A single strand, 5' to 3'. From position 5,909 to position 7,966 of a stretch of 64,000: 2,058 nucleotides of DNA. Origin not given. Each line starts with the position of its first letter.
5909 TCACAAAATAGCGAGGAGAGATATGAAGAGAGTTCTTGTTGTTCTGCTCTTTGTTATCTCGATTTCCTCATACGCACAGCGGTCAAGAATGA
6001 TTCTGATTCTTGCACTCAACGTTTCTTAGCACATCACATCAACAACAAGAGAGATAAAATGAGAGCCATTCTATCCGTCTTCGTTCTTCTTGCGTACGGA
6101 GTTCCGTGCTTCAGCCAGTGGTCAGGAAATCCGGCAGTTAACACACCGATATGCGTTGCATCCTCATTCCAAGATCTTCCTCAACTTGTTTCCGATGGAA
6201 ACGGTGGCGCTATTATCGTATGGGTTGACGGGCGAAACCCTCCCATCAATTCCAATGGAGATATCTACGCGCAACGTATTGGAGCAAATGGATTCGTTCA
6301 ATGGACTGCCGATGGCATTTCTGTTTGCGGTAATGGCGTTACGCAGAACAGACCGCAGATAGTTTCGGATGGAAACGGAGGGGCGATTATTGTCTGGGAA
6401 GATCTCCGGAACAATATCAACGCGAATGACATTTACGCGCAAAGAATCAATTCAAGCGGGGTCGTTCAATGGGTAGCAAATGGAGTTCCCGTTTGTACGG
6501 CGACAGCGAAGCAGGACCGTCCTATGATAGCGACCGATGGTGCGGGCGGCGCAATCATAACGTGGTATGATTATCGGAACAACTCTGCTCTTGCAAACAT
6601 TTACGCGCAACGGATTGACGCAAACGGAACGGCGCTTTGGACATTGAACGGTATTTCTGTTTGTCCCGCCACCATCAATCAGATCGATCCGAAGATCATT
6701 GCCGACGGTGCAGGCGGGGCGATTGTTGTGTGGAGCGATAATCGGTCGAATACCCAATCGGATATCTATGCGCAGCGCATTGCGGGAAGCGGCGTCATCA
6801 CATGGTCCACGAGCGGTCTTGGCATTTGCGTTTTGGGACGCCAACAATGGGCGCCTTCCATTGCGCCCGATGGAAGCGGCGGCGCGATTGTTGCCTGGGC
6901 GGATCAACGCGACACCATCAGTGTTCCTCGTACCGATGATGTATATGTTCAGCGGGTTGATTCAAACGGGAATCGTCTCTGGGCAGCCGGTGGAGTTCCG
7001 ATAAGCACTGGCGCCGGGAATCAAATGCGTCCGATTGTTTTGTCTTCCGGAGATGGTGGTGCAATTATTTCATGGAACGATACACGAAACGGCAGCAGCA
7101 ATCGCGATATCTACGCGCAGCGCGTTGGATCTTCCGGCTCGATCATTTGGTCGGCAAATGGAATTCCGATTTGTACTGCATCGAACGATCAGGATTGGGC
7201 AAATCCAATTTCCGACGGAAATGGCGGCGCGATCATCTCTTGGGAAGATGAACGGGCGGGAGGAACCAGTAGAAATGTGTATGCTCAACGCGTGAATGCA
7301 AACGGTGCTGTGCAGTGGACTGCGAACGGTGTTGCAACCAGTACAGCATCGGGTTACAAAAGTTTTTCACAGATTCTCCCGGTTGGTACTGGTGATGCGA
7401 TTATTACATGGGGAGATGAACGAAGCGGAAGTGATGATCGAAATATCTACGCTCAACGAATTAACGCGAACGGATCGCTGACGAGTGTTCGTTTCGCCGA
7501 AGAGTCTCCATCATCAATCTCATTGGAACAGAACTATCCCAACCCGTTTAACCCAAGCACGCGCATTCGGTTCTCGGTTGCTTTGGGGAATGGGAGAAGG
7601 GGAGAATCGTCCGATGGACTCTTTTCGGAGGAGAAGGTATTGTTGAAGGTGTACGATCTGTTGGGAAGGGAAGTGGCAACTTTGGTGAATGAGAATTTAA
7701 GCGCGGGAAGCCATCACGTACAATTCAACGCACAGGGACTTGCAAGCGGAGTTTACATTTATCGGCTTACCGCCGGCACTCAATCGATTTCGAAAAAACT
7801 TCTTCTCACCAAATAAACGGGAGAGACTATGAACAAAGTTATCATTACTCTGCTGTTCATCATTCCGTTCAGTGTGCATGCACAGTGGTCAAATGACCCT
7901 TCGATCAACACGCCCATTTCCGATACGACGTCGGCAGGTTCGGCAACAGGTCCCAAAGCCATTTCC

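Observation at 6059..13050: Four tandem T9SS cargo genes built from an unrecognised ~53-56 aa repeat, eight copies per protein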

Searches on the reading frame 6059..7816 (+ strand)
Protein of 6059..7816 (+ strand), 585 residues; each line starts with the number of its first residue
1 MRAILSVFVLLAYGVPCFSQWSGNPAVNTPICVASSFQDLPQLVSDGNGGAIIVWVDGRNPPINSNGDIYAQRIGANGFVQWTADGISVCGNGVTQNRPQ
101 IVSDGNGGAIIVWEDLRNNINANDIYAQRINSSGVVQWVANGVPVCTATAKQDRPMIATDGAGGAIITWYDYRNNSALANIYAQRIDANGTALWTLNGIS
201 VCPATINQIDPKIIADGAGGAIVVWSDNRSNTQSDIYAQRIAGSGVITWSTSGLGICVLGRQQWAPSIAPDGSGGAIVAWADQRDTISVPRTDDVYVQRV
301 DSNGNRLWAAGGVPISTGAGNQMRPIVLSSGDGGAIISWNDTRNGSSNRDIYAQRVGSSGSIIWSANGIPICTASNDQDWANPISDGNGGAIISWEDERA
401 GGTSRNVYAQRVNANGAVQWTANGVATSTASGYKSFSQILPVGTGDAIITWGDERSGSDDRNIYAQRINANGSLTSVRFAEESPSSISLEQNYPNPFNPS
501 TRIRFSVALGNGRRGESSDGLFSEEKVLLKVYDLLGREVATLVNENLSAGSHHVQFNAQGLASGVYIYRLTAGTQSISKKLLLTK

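Call 3: search_protein_families(library=pfam, proteins=[window:6059-7816:+], max_evalue=1)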
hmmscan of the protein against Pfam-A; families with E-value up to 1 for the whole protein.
window:6059-7816:+ (585 aa): 6 families
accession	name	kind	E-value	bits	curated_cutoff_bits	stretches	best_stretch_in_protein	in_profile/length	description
PF18962.6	Por_Secre_tail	-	2.2e-09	37.9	27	1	493-582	2-74/75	Secretion system C-terminal sorting domain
PF13448.11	DUF4114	-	0.0095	17.3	27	0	86-119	45-70/85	Domain of unknown function (DUF4114)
PF13860.13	FlgD_ig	-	0.013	15.9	27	1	525-574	23-77/79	FlgD Ig-like domain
PF04616.20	Glyco_hydro_43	-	0.014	15.2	32.2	1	194-244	107-158/288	Glycosyl hydrolases family 43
PF17706.6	DUF5552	-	0.069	13.3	25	0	327-373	81-127/217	Family of unknown function (DUF5552)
PF05521.18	Phage_HCP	-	0.77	10.8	25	0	95-117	11-33/106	Phage head completion protein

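Call 4: search_protein_families(library=ncbifam, proteins=[window:6059-7816:+], max_evalue=1)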
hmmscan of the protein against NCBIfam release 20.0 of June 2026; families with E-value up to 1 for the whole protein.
window:6059-7816:+ (585 aa): 7 families
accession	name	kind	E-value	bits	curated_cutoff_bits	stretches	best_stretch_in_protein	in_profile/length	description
TIGR04183.1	Por_Secre_tail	domain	1.7e-09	37.6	23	1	493-582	2-70/72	T9SS type A sorting domain-containing protein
NF053835.1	PDIAV_lipo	equivalog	2e-07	30.8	90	2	148-234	36-115/458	PDIAV motif-containing lipoprotein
NF038113.1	T9SSA_dep_M36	equivalog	5.7e-05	21.5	885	1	491-583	794-868/869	T9SS-dependent M36 family metallopeptidase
NF052323.1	T9SSA_dep_M6i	equivalog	0.00037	18.6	600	1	492-577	960-1031/1043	T9SS-dependent M6-like inactivated metalloprotease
NF033707.1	T9SS_sortase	equivalog_domain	0.0018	16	420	1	468-576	975-1081/1095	type IX secretion system sortase PorU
TIGR04275.1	beta_prop_Msarc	repeat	0.015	15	85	1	220-237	18-34/40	beta-propeller repeat protein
NF007322.0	PRK09814.1-1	equivalog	0.11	11.7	580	0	93-163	212-281/336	sugar transferase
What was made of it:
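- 6059..7816 (+): g1: signal peptide (aa 1-19, cleavage ...CFS|QW), 8 repeats (nt 6173-7528), T9SS type-A CTD (aa 493-582). PF18962 37.9 bits and TIGR04183 37.6 bits, both above cut-off (calls 3, 4).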

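Call 13: find_encoding_contigs(protein=window:6059-7816:+, flank=2000, max_places=4)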
Protein window:6059-7816:+ (585 aa): no gene with exactly this product is on record in the collection.

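Call 15: find_related_loci(query=window:6059-7816:+, collection=genome_contigs, flank=10000)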
Query window:6059-7816:+ (585 aa) in genome_contigs; peptide patterns used: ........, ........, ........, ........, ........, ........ (x = any residue, [..] = any of these).
597 stretches matched a pattern (row limit reached: there are more); 591 encode a relative of the query (tblastn E <= 1e-3); the best 80 are kept; 80 distinct loci.
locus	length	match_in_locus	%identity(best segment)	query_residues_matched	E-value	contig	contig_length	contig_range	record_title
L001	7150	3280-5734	41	1-585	6e-134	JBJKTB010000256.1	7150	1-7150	MAG: Ignavibacteriaceae bacterium isolate Bin_97 S1Ck127_1533534_flag_1_multi_5.8875_len_7150, whole genome shotgun sequ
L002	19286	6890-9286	40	1-585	1e-98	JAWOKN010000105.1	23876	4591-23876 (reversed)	MAG: Bacteroidota bacterium isolate bin_159 c_000029624890, whole genome shotgun sequence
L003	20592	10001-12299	33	1-585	2e-93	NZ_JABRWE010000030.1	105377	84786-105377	MAG: Ignavibacterium sp. isolate MAG-12 c_000000000038, whole genome shotgun sequence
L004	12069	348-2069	28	5-585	1e-54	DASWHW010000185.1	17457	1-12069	MAG TPA_asm: Bacteroidota bacterium isolate SMAG_U2852 k141_2500101, whole genome shotgun sequence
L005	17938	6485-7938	55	472-585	2e-32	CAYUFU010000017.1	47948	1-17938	MAG TPA_asm: uncultured Chitinophagales bacterium isolate binchicken_co274_268 genome assembly, contig: NODE_1938_length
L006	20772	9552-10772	28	1-479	8e-28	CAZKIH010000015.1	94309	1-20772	MAG TPA_asm: uncultured Ignavibacteria bacterium isolate SRP173033_co2_66 genome assembly, contig: NODE_77_length_94309_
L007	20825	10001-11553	56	480-585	2e-26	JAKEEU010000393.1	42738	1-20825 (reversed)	MAG: candidate division KSB1 bacterium isolate PMV_1_maxbin.001 PMV_1_maxbin.001.k101_1788711, whole genome shotgun sequ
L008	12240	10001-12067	36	394-585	4e-26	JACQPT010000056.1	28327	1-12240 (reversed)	MAG: Ignavibacteriales bacterium isolate NC_groundwater_1314_Ag_S-0.2um_51_42 S_p2_S4_coassembly_k141_881556, whole geno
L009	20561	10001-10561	38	390-585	6e-26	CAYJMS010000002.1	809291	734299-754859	MAG TPA_asm: uncultured Chitinophagaceae bacterium isolate ERP124720_co1_92 genome assembly, contig: NODE_9_length_80929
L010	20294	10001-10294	49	474-585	7e-26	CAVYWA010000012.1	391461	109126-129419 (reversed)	MAG: uncultured Bacteroidetes bacterium isolate MFD01476.bin.1.210 genome assembly, contig: contig_23572, whole genome s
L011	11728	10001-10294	50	474-585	1e-25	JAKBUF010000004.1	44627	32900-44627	MAG: bacterium isolate SKS1.bin110 NODE_1386_length_44627_cov_6.512157, whole genome shotgun sequence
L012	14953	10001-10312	47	468-585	6e-25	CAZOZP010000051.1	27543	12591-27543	MAG TPA_asm: uncultured Melioribacteraceae bacterium isolate binchicken_co190_134 genome assembly, contig: NODE_3311_len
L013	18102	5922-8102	42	460-585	9e-25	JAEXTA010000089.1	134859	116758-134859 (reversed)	MAG: Bacteroidetes bacterium isolate OH_HBrB_333 k127_1535889, whole genome shotgun sequence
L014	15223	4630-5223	36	386-585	9e-25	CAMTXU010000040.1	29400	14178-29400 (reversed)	MAG: uncultured Ignavibacteriae bacterium isolate G04_MAG_00033 genome assembly, contig: G04_MAG_00033_000000000035, who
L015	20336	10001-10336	46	467-585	2e-24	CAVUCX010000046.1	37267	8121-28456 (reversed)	MAG: uncultured Bacteroidetes bacterium isolate MFD02923.bin.2.109 genome assembly, contig: contig_49764, whole genome s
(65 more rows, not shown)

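Call 45: find_homologous_proteins(query=window:6059-7816:+, max_evalue=1e-50)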
Query window:6059-7816:+ (585 aa): 7758 proteins with E <= 1e-50 among 8000 candidates; the best 120 are listed.
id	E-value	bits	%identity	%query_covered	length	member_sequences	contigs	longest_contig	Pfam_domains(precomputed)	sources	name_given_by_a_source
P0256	0.0e+0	1304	100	100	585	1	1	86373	PF18962.8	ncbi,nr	ncbi:MAG: T9SS type A sorting domain-containing protein [Ignavibacteriae bacterium]|nr:T9SS type A s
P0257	0.0e+0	1039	79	100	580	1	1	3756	PF18962.8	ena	-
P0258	4.7e-297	1005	77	99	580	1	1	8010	PF18962.8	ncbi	-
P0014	7.3e-281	951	43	98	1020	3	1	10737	PF03640.21,PF07372.18,PF13860.13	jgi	jgi:hypothetical protein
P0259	3.5e-279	946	71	99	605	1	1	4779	PF03640.21,PF18962.8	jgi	jgi:hypothetical protein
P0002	2.7e-278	943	42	95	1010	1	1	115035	PF03640.21,PF14061.13,PF18962.8,PF13860.13,PF06832.19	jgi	jgi:FlgD Ig-like domain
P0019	4.5e-269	912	46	76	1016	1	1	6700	PF13448.12,PF13860.13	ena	-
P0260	9.3e-269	911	72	100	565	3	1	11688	PF18962.8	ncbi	-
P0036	1.3e-267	908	45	76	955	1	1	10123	-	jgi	jgi:hypothetical protein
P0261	1.0e-266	905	65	100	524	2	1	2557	PF18962.8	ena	-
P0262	4.8e-260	883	-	-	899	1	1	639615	PF04616.21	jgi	jgi:hypothetical protein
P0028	1.4e-257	874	45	76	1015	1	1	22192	PF13448.12,PF07372.18,PF18962.8,PF13860.13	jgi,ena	-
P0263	7.6e-255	865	66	99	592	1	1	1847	PF18962.8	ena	-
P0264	1.3e-253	861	68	100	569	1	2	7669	PF18962.8,PF13860.13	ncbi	-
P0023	4.5e-251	853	42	96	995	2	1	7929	PF03640.21,PF14061.13,PF07372.18,PF13860.13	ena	-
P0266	1.8e-248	844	64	100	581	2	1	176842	PF18962.8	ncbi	-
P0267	7.1e-247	839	-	-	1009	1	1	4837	PF18962.8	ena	-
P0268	3.9e-244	830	64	100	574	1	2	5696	PF18962.8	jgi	jgi:hypothetical protein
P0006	1.5e-242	825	43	95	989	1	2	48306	PF03640.21,PF14061.13,PF18962.8,PF13860.13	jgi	jgi:predicted lipoprotein with Yx(FWY)xxD motif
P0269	1.4e-241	822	63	100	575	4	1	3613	PF18962.8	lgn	-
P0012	5.4e-240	816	39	97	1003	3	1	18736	PF13448.12,PF07372.18,PF18962.8,PF13860.13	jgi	-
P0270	7.4e-239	813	63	99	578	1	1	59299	PF18962.8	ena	-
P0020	3.9e-233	794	39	97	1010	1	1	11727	PF13448.12,PF18962.8,PF13860.13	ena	-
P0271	1.3e-232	792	44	98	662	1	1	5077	PF18962.8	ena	-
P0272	2.0e-231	788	64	99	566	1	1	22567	PF13585.13,PF18962.8,PF13860.13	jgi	-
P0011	7.1e-229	780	40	94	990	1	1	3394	PF18962.8,PF13860.13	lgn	-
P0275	2.5e-223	761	58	100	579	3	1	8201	PF18962.8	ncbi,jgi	jgi:hypothetical protein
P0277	6.3e-221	753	58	99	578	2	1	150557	PF24797.2,PF18962.8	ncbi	-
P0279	2.5e-219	748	58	100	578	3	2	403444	PF18962.8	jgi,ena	jgi:hypothetical protein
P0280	5.3e-218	744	47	80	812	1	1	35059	PF18962.8,PF13860.13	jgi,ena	-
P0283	5.5e-212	724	57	100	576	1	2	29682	PF18962.8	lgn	-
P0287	1.8e-209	716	41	95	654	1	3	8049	PF18962.8,PF13860.13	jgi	jgi:hypothetical protein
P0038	1.8e-208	712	42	78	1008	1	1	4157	PF18962.8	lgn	-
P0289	1.4e-205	703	46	100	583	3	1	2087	PF18962.8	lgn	-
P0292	9.0e-198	677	44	100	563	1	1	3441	PF18962.8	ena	-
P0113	6.0e-197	674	40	88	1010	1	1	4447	PF07372.18,PF18962.8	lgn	-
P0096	2.1e-196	672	40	99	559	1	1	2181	PF07372.18,PF18962.8,PF13860.13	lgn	-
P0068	5.6e-196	671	44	76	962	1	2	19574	PF07372.18,PF18962.8,PF13860.13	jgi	jgi:hypothetical protein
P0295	5.7e-195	668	44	80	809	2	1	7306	PF18962.8,PF13860.13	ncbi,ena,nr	ncbi:MAG TPA: T9SS type A sorting domain-containing protein [Candidatus Krumholzibacteria bacterium]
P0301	2.6e-191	656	-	-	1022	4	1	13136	PF18962.8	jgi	-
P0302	2.6e-191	656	46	81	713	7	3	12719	PF19408.6,PF18962.8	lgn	-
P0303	4.2e-191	655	48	80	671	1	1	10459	PF03640.21,PF18962.8,PF06832.19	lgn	-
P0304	8.4e-191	654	48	78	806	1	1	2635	PF03640.21,PF24797.2,PF07372.18,PF18962.8,PF13860.13,PF06832.19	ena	-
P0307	8.7e-190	651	43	100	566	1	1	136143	PF18962.8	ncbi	ncbi:MAG: T9SS type A sorting domain-containing protein [Bacteroidota bacterium]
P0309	6.6e-189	648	44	81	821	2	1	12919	PF18962.8,PF13860.13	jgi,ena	-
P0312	1.9e-188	646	42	100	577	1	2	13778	PF07372.18,PF18962.8,PF12904.14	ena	-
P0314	5.0e-188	645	40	99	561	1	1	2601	PF18962.8,PF13860.13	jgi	jgi:hypothetical protein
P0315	1.2e-187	644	49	81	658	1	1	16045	PF03640.21,PF18962.8,PF07403.17,PF06832.19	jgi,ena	-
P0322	1.3e-184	633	46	87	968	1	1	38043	PF07372.18,PF18962.8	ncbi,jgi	ncbi:MAG: T9SS type A sorting domain-containing protein [Bacteroidota bacterium]|jgi:hypothetical pr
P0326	5.6e-184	631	46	97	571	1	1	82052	PF03640.21,PF07372.18,PF18962.8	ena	-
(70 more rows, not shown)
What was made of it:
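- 6059..7816 (+): 100% identical to NCBI protein P0256 from an Ignavibacteriae MAG (call 45).
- Tried and rejected: Exact-sequence contig look-up for g1 found nothing (call 13), although a 100% identical NCBI protein exists in the protein collection (call 45).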

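Call 46: find_encoding_contigs(protein=P0258, flank=8000, max_places=3)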
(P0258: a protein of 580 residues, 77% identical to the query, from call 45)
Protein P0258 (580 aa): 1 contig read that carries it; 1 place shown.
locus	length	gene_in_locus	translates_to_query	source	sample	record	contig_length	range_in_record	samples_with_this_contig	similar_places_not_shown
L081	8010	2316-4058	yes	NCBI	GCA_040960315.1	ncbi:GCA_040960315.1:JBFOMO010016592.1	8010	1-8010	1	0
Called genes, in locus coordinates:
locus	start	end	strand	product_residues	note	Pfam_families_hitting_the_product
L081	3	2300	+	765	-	?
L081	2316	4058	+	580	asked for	PF18962:Por_Secre_tail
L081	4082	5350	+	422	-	PF14870:PSII_BNR (faint), PF02012:BNR (faint), PF18962:Por_Secre_tail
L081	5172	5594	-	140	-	-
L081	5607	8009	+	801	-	?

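Call 47: find_encoding_contigs(protein=P0260, flank=10000, max_places=3)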
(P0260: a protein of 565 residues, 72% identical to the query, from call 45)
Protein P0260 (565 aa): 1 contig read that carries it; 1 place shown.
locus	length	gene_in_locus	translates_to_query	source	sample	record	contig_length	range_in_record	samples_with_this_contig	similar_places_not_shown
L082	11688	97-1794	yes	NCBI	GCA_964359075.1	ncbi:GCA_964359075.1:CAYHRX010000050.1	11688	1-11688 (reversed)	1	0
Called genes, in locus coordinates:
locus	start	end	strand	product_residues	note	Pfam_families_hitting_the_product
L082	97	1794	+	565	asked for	PF18962:Por_Secre_tail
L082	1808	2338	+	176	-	PF18962:Por_Secre_tail (weak)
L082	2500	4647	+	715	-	PF26549:Tricorn_N (faint)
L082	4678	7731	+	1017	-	PF02012:BNR (faint), PF10342:Kre9_KNH (faint), PF14870:PSII_BNR, PF15902:Sortilin-Vps10, PF07610:DUF1573, PF15780:ASH, PF22073:Cep192_D4, PF22544:HYDIN_VesB_CFA65-like_Ig, +2 more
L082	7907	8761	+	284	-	-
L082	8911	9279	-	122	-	PF00072:Response_reg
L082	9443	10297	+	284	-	PF02673:BacA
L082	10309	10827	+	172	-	PF07456:Hpre_diP_synt_I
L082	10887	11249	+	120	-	PF07009:NusG_II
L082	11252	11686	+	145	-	?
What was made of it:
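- The association with BNR-CTD genes recurs in L081 and L082 (calls 46, 47).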

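Call 48: find_encoding_contigs(protein=P0266, flank=10000, max_places=3)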
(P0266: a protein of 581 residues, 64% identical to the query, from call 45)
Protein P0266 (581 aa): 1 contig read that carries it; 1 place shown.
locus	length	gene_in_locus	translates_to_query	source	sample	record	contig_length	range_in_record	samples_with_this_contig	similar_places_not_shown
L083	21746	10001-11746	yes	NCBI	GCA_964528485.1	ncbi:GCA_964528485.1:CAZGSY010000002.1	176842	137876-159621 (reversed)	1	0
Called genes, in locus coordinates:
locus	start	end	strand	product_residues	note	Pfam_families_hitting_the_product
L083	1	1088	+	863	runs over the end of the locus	PF00069:Pkinase, PF07714:PK_Tyr_Ser-Thr, PF03109:ABC1, PF13424:TPR_12, PF17874:TPR_MalT, PF24885:TPR_NPHP3, PF13424:TPR_12, PF13374:TPR_10, +9 more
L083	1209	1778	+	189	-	PF07638:Sigma70_ECF, PF08281:Sigma70_r4_2, PF04545:Sigma70_r4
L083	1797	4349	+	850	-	PF00069:Pkinase, PF07714:PK_Tyr_Ser-Thr, PF03109:ABC1, PF13424:TPR_12, PF13424:TPR_12, PF13424:TPR_12, PF13374:TPR_10, PF13424:TPR_12, +13 more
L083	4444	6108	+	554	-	PF06739:SBBP (weak), PF01436:NHL (faint), PF13540:RCC1_2 (faint), PF06739:SBBP, PF18962:Por_Secre_tail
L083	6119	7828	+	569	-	PF18962:Por_Secre_tail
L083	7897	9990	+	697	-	PF06739:SBBP (weak), PF18962:Por_Secre_tail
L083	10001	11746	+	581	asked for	PF18962:Por_Secre_tail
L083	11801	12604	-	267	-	PF01435:Peptidase_M48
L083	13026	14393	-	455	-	PF00291:PALP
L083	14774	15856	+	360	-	PF01926:MMR_HSR1 (faint), PF06071:YchF-GTPase_C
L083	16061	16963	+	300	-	PF01939:NucS_C, PF01878:EVE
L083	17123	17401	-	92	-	-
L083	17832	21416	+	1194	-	PF01855:POR_N, PF17147:PFOR_II, PF01558:POR, PF10371:EKR, PF12838:Fer4_7, PF13183:Fer4_8, PF13187:Fer4_9, PF13484:Fer4_16, +7 more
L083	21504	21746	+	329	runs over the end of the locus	PF01180:DHO_dh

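Call 52: search_protein_families(library=pfam, proteins=[L083:4444-6105:+, L083:7897-9987:+], max_evalue=0.01)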
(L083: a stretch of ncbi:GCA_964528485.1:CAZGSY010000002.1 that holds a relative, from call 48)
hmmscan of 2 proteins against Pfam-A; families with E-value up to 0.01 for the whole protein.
L083:4444-6105:+ (554 aa): 4 families
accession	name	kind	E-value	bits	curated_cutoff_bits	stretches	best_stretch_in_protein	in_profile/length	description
PF06739.17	SBBP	-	6.2e-46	154.5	20.5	7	191-224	1-33/38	Beta-propeller repeat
PF18962.6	Por_Secre_tail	-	9e-08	32.7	27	1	474-551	2-74/75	Secretion system C-terminal sorting domain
PF13540.12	RCC1_2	-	3.8e-07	30.2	22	0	260-275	10-25/30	Regulator of chromosome condensation (RCC1) repeat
PF01436.27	NHL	-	1.6e-05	25.1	20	0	203-220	1-18/28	NHL repeat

L083:7897-9987:+ (697 aa): 4 families
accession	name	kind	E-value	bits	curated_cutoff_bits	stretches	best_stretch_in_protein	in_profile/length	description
PF06739.17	SBBP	-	5.3e-26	90.7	20.5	3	82-116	1-34/38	Beta-propeller repeat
PF18962.6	Por_Secre_tail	-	4.8e-11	43.2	27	1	619-694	2-74/75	Secretion system C-terminal sorting domain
PF01483.27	P_proprotein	-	9.9e-05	22.8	21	1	559-593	52-86/86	Proprotein convertase P-domain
PF13860.13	FlgD_ig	-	0.0015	18.9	27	0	637-681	23-72/79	FlgD Ig-like domain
